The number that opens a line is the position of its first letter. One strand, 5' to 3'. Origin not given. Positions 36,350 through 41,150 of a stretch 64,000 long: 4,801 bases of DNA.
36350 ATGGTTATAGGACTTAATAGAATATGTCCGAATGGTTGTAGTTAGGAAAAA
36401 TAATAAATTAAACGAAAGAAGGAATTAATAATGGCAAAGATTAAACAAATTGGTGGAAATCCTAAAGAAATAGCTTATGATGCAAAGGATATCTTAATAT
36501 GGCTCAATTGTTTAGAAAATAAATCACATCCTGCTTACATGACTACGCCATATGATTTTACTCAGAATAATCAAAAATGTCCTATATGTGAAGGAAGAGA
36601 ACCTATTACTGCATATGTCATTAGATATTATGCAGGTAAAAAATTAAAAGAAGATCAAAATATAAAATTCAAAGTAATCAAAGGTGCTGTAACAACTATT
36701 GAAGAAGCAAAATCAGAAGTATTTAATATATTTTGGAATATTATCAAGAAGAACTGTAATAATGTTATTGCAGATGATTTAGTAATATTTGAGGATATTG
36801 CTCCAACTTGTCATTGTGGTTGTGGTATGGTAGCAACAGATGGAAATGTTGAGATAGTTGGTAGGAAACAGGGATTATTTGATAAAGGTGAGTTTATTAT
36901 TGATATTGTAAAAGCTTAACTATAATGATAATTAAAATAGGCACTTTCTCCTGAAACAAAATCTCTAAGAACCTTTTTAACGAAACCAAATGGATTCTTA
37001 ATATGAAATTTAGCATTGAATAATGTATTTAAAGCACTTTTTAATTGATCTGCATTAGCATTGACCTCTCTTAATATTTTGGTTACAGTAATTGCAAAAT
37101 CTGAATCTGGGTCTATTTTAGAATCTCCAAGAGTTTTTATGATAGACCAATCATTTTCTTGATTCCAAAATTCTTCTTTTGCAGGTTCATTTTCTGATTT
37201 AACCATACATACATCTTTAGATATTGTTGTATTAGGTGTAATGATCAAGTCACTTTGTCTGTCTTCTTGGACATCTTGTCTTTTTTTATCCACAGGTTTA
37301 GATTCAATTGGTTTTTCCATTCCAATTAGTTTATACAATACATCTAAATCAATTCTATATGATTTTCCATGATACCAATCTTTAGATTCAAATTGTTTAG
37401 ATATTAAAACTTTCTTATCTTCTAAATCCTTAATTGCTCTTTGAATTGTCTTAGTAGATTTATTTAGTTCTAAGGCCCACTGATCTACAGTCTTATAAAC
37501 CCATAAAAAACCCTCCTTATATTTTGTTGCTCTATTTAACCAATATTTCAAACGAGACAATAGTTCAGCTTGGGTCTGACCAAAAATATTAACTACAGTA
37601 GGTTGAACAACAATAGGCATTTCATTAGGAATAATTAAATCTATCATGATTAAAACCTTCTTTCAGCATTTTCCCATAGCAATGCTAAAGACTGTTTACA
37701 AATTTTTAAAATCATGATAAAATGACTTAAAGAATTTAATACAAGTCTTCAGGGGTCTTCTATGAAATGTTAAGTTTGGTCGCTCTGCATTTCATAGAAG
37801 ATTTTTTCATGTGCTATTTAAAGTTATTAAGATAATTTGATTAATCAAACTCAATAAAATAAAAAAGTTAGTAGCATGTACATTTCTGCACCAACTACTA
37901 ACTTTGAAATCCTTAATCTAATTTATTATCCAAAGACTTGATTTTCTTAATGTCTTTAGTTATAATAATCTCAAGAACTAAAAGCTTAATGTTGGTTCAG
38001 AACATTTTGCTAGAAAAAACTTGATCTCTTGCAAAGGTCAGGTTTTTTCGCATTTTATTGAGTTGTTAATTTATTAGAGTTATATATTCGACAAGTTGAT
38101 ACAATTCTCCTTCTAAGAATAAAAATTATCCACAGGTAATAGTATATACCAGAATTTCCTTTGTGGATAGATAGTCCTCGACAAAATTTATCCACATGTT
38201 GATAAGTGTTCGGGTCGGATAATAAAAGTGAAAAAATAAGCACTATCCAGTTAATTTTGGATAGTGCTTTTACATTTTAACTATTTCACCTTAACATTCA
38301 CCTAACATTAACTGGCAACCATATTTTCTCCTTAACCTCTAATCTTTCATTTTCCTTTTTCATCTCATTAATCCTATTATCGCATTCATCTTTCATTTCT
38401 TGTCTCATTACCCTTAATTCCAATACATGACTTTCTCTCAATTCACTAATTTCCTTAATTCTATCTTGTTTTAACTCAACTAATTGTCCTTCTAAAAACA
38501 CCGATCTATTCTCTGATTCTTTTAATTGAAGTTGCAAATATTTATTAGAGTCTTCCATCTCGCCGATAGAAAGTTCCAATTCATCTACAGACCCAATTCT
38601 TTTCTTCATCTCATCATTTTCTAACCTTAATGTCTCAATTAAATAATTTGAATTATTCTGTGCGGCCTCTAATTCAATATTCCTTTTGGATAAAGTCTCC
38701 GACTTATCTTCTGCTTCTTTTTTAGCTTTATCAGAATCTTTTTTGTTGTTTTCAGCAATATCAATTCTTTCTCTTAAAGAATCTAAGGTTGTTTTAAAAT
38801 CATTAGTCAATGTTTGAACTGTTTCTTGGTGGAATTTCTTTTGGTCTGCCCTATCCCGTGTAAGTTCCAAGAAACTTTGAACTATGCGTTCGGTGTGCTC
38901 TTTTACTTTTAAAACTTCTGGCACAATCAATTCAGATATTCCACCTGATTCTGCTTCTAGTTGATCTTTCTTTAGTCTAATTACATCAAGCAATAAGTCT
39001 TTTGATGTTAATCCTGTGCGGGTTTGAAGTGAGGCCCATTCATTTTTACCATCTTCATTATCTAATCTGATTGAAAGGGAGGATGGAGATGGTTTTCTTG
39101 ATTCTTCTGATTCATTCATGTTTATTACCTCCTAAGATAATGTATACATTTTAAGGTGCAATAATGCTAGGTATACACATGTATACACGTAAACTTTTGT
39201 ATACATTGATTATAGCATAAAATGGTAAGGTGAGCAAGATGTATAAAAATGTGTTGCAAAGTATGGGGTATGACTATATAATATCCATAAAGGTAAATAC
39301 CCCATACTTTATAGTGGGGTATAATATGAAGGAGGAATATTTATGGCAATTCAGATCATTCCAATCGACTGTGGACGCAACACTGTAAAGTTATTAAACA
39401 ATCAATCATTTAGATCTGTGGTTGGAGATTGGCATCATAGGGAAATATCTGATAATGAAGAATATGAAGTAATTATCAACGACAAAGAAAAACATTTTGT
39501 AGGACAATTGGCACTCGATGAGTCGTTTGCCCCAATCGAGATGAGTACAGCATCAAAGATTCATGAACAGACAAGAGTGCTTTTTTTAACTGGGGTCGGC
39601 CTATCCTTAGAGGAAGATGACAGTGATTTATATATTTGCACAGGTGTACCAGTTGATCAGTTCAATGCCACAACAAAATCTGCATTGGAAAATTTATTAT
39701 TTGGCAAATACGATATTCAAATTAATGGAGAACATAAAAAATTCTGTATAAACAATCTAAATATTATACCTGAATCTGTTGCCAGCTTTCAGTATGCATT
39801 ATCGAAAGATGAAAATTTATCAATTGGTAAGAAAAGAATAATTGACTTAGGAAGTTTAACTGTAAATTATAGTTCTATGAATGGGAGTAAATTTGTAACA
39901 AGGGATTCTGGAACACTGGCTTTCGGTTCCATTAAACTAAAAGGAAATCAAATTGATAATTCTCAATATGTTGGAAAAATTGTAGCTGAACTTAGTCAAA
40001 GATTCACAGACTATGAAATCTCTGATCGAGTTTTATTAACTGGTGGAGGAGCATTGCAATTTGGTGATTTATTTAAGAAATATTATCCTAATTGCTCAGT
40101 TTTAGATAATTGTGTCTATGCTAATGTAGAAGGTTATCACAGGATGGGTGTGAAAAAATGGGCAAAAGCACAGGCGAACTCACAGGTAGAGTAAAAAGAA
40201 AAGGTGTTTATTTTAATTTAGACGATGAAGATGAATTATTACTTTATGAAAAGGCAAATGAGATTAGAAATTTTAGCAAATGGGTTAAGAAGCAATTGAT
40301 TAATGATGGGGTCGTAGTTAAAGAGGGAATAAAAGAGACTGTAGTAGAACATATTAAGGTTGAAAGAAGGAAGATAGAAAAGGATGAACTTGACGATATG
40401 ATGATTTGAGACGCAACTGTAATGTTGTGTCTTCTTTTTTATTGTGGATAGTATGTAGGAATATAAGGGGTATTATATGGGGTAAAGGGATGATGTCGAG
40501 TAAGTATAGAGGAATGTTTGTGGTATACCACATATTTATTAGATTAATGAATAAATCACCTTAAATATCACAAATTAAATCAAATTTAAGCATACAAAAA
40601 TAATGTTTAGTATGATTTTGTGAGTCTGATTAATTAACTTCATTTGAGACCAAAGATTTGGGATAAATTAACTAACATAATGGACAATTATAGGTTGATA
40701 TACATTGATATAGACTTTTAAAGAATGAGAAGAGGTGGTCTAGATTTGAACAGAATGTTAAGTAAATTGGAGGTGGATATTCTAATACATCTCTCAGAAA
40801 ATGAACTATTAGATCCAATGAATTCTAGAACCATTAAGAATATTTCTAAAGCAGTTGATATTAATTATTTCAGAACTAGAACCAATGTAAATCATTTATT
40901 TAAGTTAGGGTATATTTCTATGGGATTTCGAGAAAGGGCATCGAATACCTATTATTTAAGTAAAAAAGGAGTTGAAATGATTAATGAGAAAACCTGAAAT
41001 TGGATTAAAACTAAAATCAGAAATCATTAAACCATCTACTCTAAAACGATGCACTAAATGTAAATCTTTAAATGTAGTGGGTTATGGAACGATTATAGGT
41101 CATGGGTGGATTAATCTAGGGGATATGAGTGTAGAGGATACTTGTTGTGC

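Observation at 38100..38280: Cluster of consensus DnaA boxes in an AT-rich intergenic region: candidate host-DnaA-dependent origin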

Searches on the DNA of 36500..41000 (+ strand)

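Call 7: search_dna_similar(query=window:36500-41000:+, collection=phages, mode=near)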
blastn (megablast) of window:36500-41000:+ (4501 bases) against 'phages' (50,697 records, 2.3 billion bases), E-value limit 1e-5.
No match.

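Call 8: search_dna_similar(query=window:36500-41000:+, collection=plasmids, mode=near)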
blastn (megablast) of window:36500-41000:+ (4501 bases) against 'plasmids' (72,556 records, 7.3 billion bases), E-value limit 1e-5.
No match.

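Call 96: search_rna_families(source=window, start=37600, end=38320, threshold=evalue, max_evalue=1)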
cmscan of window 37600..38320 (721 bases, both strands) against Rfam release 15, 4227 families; matches with E-value up to 1: 4.
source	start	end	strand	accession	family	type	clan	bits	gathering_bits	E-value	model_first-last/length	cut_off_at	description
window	38222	38287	-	RF00665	mir-290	Gene; miRNA;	CL00096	31.9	51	0.00024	1-70/70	no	mir-290 microRNA precursor family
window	38222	38287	+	RF00665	mir-290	Gene; miRNA;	CL00096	29.1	51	0.0013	1-70/70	no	mir-290 microRNA precursor family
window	38183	38283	+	RF01606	plasmodium_snoR31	Gene; snRNA; snoRNA; HACA-box;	-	28.6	60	0.1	1-145/145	no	small nucleolar RNA snoR31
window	37756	37807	+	RF02396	sau-5949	Gene; sRNA;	-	23.6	56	0.35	1-59/59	no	Staphylococcus sRNA sau-5949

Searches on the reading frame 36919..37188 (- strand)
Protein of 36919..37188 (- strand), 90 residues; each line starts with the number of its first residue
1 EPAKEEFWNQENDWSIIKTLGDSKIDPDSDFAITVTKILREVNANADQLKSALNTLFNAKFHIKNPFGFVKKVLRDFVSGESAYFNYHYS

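Call 66: predict_structure(alignment_id=A4)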
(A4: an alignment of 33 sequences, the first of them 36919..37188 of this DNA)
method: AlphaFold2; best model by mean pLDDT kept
length: 90 residues; sequences in the alignment: 33
mean_pLDDT: 84.1   pTM: 0.71
mean pLDDT of the five models: 84.1, 83.8, 81.8, 81.3, 81.2
residues with pLDDT >= 90: 52; 70-90: 23; 50-70: 12; < 50: 3
segments of 3 or more residues with pLDDT < 50: 1-3
pLDDT, mean of each block of 10 residues (from residue 1): 67 91 92 94 92 90 89 87 56
secondary structure, 60 per line:
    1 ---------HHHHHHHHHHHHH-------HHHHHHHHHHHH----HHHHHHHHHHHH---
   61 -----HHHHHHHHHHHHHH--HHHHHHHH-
elements in order: H10-22 H30-41 H46-57 H66-79 H82-89

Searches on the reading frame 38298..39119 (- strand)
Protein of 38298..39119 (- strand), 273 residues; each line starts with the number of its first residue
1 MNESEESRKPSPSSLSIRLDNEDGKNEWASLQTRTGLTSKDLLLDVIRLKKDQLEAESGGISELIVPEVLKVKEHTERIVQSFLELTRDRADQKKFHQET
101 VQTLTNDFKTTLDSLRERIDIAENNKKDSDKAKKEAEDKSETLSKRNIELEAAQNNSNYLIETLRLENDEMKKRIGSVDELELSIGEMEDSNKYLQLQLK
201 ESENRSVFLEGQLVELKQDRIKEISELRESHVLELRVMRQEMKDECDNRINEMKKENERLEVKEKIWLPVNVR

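Call 10: search_protein_families(library=pfam, proteins=[window:38298-39119:-], max_evalue=0.01)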
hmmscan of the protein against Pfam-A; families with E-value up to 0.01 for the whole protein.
window:38298-39119:- (273 aa): 0 families

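Call 12: search_protein_families(library=phrogs, proteins=[window:38298-39119:-], max_evalue=0.01)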
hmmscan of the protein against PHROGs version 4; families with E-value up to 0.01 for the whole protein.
window:38298-39119:- (273 aa): 0 families

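Call 45: search_protein_families(library=ncbifam, proteins=[window:38298-39119:-], max_evalue=0.01)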
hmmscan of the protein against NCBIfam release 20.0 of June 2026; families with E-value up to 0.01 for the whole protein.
window:38298-39119:- (273 aa): 1 family
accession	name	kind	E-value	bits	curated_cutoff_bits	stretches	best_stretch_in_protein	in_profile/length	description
TIGR02168.1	SMC_prok_B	equivalog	0.00084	17.2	567.35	1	78-260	808-986/1181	chromosome segregation protein SMC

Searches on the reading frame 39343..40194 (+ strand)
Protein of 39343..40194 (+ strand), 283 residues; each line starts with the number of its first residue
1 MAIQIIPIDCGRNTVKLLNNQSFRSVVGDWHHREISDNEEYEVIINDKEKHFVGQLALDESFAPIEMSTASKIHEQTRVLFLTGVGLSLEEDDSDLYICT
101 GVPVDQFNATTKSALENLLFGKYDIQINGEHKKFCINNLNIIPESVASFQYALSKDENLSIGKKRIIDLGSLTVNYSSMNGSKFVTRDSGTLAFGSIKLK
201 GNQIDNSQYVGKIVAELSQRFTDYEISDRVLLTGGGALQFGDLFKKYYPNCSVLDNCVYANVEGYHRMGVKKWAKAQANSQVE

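Call 10: search_protein_families(library=pfam, proteins=[window:39343-40194:+], max_evalue=0.01)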
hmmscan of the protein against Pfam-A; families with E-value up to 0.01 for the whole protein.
window:39343-40194:+ (283 aa): 1 family
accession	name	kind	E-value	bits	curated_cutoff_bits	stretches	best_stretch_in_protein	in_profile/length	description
PF17989.7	ALP_N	-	7.6e-21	75.3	26.3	1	8-145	2-146/148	Actin like proteins N terminal domain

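Call 12: search_protein_families(library=phrogs, proteins=[window:39343-40194:+], max_evalue=0.01)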
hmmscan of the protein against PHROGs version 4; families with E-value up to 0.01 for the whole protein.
window:39343-40194:+ (283 aa): 1 family
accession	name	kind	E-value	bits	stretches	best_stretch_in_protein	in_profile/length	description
phrog_691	-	DNA, RNA and nucleotide metabolism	5.5e-47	161.5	2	3-199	3-208/329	partition protein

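Call 45: search_protein_families(library=ncbifam, proteins=[window:39343-40194:+], max_evalue=0.01)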
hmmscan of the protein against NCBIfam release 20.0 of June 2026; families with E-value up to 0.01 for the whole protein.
window:39343-40194:+ (283 aa): 2 families
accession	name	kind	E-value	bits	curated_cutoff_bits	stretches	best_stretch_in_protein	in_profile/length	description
NF010498.0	PRK13917.1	equivalog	6.9e-17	61.7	417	2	208-269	273-334/344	plasmid segregation protein ParM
TIGR03739.1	PRTRC_D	hypoth_equivalog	1.3e-09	37.5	214.8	2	95-197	103-202/320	PRTRC system protein D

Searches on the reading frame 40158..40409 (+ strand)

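Call 10: search_protein_families(library=pfam, proteins=[window:40158-40409:+], max_evalue=0.01)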
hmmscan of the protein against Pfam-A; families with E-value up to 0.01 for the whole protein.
window:40158-40409:+ (83 aa): 0 families

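Call 12: search_protein_families(library=phrogs, proteins=[window:40158-40409:+], max_evalue=0.01)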
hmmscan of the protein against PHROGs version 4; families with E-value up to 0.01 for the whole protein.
window:40158-40409:+ (83 aa): 2 families
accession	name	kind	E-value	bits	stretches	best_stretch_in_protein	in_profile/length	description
phrog_8400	-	unknown function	5.9e-06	27.2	1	14-47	19-50/56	-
phrog_8966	-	unknown function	0.00018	22.7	1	13-48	3-38/67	-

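Call 45: search_protein_families(library=ncbifam, proteins=[window:40158-40409:+], max_evalue=0.01)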
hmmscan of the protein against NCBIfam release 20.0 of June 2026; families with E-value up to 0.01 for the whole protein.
window:40158-40409:+ (83 aa): 0 families

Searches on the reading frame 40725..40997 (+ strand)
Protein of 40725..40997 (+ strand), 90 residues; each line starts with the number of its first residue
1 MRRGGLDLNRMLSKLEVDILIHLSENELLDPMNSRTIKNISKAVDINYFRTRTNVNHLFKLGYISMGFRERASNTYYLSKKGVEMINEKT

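Call 10: search_protein_families(library=pfam, proteins=[window:40725-40997:+], max_evalue=0.01)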
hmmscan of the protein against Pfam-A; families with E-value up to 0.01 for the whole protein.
window:40725-40997:+ (90 aa): 1 family
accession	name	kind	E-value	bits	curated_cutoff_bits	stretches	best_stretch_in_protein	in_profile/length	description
PF14947.12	HTH_45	-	0.00023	21.5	25.5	1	36-87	21-67/77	Winged helix-turn-helix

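Call 12: search_protein_families(library=phrogs, proteins=[window:40725-40997:+], max_evalue=0.01)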
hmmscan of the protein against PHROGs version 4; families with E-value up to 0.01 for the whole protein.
window:40725-40997:+ (90 aa): 2 families
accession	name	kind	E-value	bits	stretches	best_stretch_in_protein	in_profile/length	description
phrog_17403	-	transcription regulation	1.9e-05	25.9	1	13-86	4-77/81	transcriptional regulator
phrog_4278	-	unknown function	0.0074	17.1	1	9-88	26-106/127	-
